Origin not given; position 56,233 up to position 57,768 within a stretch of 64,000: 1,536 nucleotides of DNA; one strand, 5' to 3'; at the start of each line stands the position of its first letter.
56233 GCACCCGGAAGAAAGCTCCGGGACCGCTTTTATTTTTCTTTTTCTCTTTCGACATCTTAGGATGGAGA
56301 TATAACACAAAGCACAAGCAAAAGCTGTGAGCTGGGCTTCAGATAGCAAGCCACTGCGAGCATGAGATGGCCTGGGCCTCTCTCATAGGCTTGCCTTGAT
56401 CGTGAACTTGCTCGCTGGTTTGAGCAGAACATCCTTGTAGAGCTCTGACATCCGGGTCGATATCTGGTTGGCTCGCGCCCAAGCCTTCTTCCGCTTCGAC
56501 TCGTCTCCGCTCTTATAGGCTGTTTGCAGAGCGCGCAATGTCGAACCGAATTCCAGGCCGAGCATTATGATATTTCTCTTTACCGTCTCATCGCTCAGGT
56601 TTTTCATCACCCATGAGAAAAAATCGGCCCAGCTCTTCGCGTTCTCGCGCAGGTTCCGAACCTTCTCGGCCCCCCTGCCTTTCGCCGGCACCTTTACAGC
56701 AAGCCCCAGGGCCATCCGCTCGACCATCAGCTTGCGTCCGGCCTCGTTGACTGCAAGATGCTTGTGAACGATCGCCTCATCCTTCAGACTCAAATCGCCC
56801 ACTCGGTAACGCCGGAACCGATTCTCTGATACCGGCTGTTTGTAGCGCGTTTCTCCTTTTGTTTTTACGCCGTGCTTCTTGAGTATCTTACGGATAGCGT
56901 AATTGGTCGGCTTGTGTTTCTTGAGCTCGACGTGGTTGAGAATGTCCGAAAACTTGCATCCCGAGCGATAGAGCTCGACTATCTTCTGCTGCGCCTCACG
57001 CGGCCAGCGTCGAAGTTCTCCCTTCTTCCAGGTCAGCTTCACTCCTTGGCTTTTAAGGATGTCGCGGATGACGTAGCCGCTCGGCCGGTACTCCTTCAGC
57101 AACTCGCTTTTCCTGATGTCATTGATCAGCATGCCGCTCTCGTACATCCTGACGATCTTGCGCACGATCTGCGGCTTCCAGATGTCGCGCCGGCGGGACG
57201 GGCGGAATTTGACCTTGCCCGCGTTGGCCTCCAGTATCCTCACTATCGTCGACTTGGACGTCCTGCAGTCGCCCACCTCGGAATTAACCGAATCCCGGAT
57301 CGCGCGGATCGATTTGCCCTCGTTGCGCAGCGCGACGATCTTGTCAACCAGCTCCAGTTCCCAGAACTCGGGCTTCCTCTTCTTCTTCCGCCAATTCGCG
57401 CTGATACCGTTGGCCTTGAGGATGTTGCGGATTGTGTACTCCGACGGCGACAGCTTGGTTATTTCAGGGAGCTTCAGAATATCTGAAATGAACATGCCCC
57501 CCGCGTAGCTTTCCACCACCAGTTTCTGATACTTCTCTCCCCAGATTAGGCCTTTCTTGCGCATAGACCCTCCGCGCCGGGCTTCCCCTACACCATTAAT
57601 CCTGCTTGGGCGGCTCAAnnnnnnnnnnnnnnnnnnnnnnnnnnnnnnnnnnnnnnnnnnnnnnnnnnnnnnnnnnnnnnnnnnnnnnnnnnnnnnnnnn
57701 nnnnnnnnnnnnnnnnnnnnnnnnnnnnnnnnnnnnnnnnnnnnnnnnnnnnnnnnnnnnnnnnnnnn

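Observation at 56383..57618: Basic protein built from four tandem ~58-aa HTH-like repeats downstream of the carboxylase operon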

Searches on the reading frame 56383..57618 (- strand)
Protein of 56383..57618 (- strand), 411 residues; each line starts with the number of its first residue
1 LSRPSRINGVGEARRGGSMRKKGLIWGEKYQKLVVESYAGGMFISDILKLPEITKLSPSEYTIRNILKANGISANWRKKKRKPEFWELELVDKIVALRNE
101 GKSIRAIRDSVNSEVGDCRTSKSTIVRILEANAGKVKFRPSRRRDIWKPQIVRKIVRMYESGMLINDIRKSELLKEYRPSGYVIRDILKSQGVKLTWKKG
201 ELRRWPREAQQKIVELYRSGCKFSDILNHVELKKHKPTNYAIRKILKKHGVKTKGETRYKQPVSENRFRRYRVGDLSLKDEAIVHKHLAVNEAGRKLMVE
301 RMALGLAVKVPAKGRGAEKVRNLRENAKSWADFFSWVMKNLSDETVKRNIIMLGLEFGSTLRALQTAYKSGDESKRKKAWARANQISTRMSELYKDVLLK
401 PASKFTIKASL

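Call 3: search_protein_families(library=pfam, proteins=[window:56383-57618:-], max_evalue=10)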
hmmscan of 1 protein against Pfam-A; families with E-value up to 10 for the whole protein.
window:56383-57618:- (411 aa): 5 families
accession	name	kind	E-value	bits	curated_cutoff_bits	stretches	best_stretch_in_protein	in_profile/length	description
PF02796.21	HTH_7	-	4.2e-05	24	23.8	1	77-130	2-43/45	Helix-turn-helix domain of resolvase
PF01498.24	HTH_Tnp_Tc3_2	-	0.0011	19.7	31.5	1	56-81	28-53/72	Transposase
PF13565.12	HTH_32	-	0.0055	17.7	33.7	1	64-129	6-73/73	Homeodomain-like domain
PF12829.12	Mhr1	-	0.14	12.8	27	1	133-155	35-57/84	Transcriptional regulation of mitochondrial recombination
PF07508.19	Recombinase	-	3.6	8.3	21.1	0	89-130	5-50/102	Recombinase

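Call 4: search_protein_families(library=ncbifam, proteins=[window:56383-57618:-], max_evalue=10)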
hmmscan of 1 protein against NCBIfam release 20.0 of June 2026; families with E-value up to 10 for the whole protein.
window:56383-57618:- (411 aa): 3 families
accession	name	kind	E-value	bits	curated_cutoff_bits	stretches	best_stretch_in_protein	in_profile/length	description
NF040595.1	HTH_Cbp1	equivalog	1.1e-07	31.8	140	2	151-254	4-91/135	CRISPR DNA repeat-binding protein Cbp1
NF033577.2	transpos_IS481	equivalog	2.2e-06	27.4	224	2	200-274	54-129/284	IS481 family transposase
NF033594.2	transpos_ISNCY_2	equivalog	9.8e-05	21.7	250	2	203-278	53-131/368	ISNCY family transposase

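Call 7: find_homologous_proteins(query=window:56386-57564:-, max_evalue=0.001)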
Query seq(393 aa) (393 aa): 12 proteins with E <= 0.001 among 4994 candidates.
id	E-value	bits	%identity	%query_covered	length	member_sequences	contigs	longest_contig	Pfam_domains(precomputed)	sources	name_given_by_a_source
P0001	1.2e-251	852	99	100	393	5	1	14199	-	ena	-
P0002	4.5e-216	735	85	100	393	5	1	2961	PF13565.13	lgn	-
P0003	7.1e-193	659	76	100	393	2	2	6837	-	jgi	jgi:hypothetical protein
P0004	7.9e-176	603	68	100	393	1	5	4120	-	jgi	-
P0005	6.8e-170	583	67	99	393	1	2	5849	-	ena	-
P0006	1.1e-164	566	64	99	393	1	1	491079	-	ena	-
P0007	7.0e-161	553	64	99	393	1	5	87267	PF02796.22,PF13565.13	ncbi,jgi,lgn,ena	-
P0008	2.2e-149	516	60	98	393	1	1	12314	-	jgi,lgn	jgi:hypothetical protein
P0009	1.7e-128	447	53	98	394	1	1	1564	-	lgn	-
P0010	1.0e-124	434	50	99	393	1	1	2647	-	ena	-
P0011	4.9e-93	330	44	98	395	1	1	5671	-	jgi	jgi:signal recognition particle subunit SEC65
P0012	3.6e-82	294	40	100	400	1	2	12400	-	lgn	-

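Call 8: search_protein_families(library=phrogs, proteins=[window:56383-57564:-], max_evalue=1)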
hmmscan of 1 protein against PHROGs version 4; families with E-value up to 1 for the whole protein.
window:56383-57564:- (393 aa): 7 families
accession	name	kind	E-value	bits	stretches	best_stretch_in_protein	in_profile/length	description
phrog_1303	-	DNA, RNA and nucleotide metabolism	0.00018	22.3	1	127-281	22-165/184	DNA binding protein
phrog_23760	-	unknown function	0.0068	17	0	76-153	37-113/222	-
phrog_9129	-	unknown function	0.016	16.3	1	59-91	124-156/184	-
phrog_8463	-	integration and excision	0.032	14.2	0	188-258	70-143/380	transposase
phrog_645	-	DNA, RNA and nucleotide metabolism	0.044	14.9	0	190-231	25-66/196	Rnase E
phrog_17670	-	unknown function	0.24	12.1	1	63-91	18-46/74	-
phrog_1482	-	head and packaging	0.24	12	0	60-115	7-56/147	terminase small subunit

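Call 9: search_protein_families(library=padloc, proteins=[window:56383-57564:-], max_evalue=1)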
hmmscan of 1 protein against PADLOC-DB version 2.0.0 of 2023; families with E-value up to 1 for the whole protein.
window:56383-57564:- (393 aa): 0 families

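Call 10: search_solved_structures(query=window:56383-57564:-, max_evalue=10, show_alignments=3)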
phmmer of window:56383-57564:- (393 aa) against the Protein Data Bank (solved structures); distinct sequences matched with E-value up to 10: 12.
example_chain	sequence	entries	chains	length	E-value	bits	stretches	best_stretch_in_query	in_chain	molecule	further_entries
5cwp_A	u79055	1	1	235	0.0058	18.8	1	272-378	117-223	Designed helical repeat protein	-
9b2l_A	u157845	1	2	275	0.013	17.7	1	253-332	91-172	quorum-quenching N-acyl-homoserine lactonase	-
9b2p_A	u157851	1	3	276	0.013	17.7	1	253-332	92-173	quorum-quenching N-acyl-homoserine lactonase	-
9b2n_A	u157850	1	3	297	0.015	17.5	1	253-332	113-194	quorum-quenching N-acyl-homoserine lactonase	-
7unj_A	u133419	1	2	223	0.018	17.2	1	290-375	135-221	SP1-ZnPPaM designed chlorophyll dimer protein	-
6n9q_P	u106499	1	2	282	0.056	15.6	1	264-332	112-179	Lactonase GcL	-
6n9i_A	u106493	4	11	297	0.061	15.5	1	264-332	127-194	Putative hydrolase | GcL lactonase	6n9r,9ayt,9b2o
9b2j_A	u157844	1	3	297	0.061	15.5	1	264-332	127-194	quorum-quenching N-acyl-homoserine lactonase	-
6n4n_C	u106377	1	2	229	0.094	14.9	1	273-378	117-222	Rosetta-designed danoprevir/NS3a complex reader 2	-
9b2i_A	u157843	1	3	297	0.12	14.6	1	264-332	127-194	quorum-quenching N-acyl-homoserine lactonase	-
6cgy_A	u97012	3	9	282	0.15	14.2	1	250-333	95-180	Beta-lactamase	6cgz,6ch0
8f6r_A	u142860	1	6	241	0.25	13.5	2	272-361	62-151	De novo designed oligomeric protein C6-79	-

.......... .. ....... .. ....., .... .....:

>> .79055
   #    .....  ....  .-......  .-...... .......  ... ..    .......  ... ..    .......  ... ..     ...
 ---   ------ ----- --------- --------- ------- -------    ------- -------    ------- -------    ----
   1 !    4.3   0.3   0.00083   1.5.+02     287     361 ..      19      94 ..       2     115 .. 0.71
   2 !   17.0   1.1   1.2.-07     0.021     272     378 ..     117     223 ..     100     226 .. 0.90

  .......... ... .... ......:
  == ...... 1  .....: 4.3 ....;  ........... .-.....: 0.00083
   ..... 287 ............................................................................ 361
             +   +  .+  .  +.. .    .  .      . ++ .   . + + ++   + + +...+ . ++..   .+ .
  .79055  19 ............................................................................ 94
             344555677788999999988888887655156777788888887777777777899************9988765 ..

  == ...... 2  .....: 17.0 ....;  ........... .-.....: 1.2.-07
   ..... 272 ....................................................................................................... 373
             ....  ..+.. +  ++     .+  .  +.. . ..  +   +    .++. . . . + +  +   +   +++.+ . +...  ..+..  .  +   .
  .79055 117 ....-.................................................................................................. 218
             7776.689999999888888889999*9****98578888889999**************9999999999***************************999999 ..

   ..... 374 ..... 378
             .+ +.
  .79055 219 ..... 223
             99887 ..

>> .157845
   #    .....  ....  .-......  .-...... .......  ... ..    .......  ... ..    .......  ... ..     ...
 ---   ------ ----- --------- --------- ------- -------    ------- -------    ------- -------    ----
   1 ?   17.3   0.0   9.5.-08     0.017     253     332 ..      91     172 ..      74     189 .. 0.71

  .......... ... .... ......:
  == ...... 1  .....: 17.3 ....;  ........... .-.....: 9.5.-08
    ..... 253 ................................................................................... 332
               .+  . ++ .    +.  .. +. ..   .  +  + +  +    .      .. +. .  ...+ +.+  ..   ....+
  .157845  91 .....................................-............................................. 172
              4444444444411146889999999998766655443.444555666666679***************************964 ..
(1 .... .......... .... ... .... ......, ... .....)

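Call 11: find_encoding_contigs(protein=P0007, flank=10000, max_places=3)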
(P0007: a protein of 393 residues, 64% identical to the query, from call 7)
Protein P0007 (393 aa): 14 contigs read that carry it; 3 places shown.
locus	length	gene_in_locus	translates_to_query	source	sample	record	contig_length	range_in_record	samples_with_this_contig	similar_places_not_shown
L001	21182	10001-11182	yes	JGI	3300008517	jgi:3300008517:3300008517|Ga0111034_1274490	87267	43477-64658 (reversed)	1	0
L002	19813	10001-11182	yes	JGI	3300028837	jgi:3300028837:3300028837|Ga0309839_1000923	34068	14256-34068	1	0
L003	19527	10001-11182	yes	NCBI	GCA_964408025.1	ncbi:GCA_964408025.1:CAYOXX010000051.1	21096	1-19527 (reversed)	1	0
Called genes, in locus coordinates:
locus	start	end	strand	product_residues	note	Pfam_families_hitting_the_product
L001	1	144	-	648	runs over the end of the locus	PF13231:PMT_2 (weak)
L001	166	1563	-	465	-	PF01026:TatD_DNase, PF04055:Radical_SAM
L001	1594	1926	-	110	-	PF01588:tRNA_bind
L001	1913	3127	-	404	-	PF01969:Ni_insertion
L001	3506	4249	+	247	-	PF01553:Acyltransferase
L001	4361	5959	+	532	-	PF01039:Carboxyl_trans, PF03255:ACCA (weak)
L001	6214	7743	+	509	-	-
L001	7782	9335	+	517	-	PF00289:Biotin_carb_N, PF02222:ATP-grasp (weak), PF02786:CPSase_L_D2, PF07478:Dala_Dala_lig_C, PF02785:Biotin_carb_C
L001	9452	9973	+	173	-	PF25973:BSH_CzcB (faint), PF00364:Biotin_lipoyl, PF25917:BSH_RND (weak)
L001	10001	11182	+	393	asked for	PF02796:HTH_7 (faint), PF13565:HTH_32 (weak)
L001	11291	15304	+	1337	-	PF05359:DUF748 (weak), PF13116:YhdP (faint), PF04357:TamB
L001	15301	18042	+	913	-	PF08479:POTRA_2 (faint), PF07244:POTRA, PF01103:Omp85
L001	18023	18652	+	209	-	PF13624:SurA_N_3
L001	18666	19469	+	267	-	PF01875:Memo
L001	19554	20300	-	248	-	PF03009:GDPD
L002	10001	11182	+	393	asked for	PF02796:HTH_7 (faint), PF13565:HTH_32 (weak)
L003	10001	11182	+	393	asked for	PF02796:HTH_7 (faint), PF13565:HTH_32 (weak)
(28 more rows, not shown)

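Call 12: find_encoding_contigs(protein=P0006, flank=10000, max_places=2)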
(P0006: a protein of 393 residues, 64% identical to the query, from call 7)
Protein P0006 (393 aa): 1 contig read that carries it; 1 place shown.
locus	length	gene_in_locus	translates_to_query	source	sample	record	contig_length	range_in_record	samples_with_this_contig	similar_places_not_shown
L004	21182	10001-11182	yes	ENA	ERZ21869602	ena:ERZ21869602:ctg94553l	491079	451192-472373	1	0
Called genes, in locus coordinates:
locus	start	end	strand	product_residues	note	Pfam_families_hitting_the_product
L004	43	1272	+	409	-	PF03600:CitMHS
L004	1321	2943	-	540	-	-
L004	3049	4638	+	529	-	PF01039:Carboxyl_trans, PF03255:ACCA (weak)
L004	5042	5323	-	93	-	PF01381:HTH_3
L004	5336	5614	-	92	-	PF05015:HigB-like_toxin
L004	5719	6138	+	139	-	-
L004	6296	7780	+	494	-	PF08239:SH3_3 (faint), PF07607:DUF1570 (faint)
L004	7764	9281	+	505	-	PF00289:Biotin_carb_N, PF02786:CPSase_L_D2, PF08443:RimK (faint), PF02222:ATP-grasp, PF07478:Dala_Dala_lig_C, PF02785:Biotin_carb_C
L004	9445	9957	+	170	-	PF25917:BSH_RND (faint), PF25973:BSH_CzcB (faint), PF00364:Biotin_lipoyl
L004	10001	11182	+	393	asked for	-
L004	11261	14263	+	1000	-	PF05359:DUF748 (weak)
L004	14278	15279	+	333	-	PF04357:TamB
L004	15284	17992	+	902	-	PF08479:POTRA_2 (faint), PF07244:POTRA, PF01103:Omp85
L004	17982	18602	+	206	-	PF13624:SurA_N_3 (weak), PF09312:SurA_N, PF05698:Trigger_C (faint)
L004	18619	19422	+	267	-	PF01875:Memo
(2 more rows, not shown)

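Call 16: find_related_loci(query=A1, collection=genome_contigs, flank=10000)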
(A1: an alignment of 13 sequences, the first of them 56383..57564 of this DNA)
Query A1 (393 aa) in genome_contigs; peptide patterns used: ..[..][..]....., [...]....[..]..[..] (x = any residue, [..] = any of these).
70 stretches matched a pattern; 2 encode a relative of the query (tblastn E <= 1e-3); 2 distinct loci.
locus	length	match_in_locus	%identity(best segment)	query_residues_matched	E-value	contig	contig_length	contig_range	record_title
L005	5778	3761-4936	85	1-392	0e+0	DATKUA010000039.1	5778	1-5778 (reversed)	MAG TPA_asm: Acidobacteriota bacterium isolate SMAG_U14095 k141_182531, whole genome shotgun sequence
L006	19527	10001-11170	64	1-390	2e-170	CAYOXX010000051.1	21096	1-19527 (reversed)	MAG TPA_asm: uncultured Acidobacteriota bacterium isolate SRP068000_co2_196 genome assembly, contig: NODE_1771_length_21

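Call 18: find_encoding_contigs(protein=P0012, flank=10000, max_places=2)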
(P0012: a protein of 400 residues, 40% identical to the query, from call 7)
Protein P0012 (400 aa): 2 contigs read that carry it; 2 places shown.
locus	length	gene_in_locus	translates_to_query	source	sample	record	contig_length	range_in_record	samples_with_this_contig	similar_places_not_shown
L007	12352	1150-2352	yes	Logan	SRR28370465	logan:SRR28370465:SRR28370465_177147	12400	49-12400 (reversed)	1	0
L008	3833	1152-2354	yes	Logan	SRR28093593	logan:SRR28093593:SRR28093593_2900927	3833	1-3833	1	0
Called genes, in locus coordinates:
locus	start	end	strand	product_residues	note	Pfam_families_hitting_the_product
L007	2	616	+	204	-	?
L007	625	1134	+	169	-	PF00364:Biotin_lipoyl, PF25917:BSH_RND (weak)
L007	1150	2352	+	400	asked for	-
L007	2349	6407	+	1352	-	PF05170:AsmA (faint), PF05359:DUF748, PF04357:TamB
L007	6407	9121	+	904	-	PF07244:POTRA (weak), PF08479:POTRA_2 (faint), PF07244:POTRA, PF01103:Omp85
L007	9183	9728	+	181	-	-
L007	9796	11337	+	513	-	PF12679:ABC2_membrane_2, PF10920:DUF2705 (weak), PF12698:ABC2_membrane_3, PF12040:DUF3526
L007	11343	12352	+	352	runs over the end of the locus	?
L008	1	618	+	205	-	?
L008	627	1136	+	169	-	PF00364:Biotin_lipoyl, PF25917:BSH_RND (weak)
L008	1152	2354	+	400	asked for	-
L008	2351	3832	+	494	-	?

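Call 19: find_encoding_contigs(protein=P0011, flank=10000, max_places=2)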
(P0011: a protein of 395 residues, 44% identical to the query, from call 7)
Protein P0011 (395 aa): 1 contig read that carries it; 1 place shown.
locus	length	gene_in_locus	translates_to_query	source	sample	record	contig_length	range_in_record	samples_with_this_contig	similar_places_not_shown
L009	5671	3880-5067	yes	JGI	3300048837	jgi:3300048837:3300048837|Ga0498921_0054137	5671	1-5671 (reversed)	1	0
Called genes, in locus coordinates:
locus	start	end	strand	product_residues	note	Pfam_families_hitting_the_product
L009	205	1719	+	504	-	PF08239:SH3_3 (weak)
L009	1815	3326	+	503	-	PF00289:Biotin_carb_N, PF02222:ATP-grasp, PF02786:CPSase_L_D2, PF07478:Dala_Dala_lig_C, PF02785:Biotin_carb_C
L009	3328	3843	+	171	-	PF25919:BSH_CusB (faint), PF25973:BSH_CzcB (faint), PF00364:Biotin_lipoyl, PF25917:BSH_RND (weak)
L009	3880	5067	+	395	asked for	-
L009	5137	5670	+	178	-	?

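Call 24: predict_structure(alignment_id=A1)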
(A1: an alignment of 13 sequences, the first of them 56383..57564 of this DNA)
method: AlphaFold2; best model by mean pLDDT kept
length: 393 residues; sequences in the alignment: 13
mean_pLDDT: 81.3   pTM: 0.45
mean pLDDT of the five models: 81.3, 80.2, 79.9, 79.8, 77.6
residues with pLDDT >= 90: 102; 70-90: 229; 50-70: 53; < 50: 9
segments of 3 or more residues with pLDDT < 50: 59-62
pLDDT, mean of each block of 10 residues (from residue 1): 73 91 81 89 88 70 63 86 82 75 78 79 63 85 79 81 80 70 64 83 78 80 79 63 80 90 90 89 93 81 91 95 92 96 92 90 91 89 64 47
secondary structure, 60 per line:
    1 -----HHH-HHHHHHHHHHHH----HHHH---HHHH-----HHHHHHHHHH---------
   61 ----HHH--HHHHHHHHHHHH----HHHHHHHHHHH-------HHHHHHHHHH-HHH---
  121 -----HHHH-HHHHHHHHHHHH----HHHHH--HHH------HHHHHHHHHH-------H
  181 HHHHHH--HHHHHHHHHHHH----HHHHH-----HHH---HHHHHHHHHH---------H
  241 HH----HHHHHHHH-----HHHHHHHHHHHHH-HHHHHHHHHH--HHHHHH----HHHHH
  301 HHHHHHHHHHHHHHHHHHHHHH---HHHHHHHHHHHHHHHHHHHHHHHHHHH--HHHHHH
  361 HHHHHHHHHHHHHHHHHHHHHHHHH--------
elements in order: H10-21 H26-29 H33-36 H42-51 H70-81 H86-96 H104-113 H126-129 H131-142 H147-151 H163-172 H180-186 H189-200 H205-209 H221-230 H247-254 H260-272 H274-283 H286-291 H296-322 H326-352 H355-385
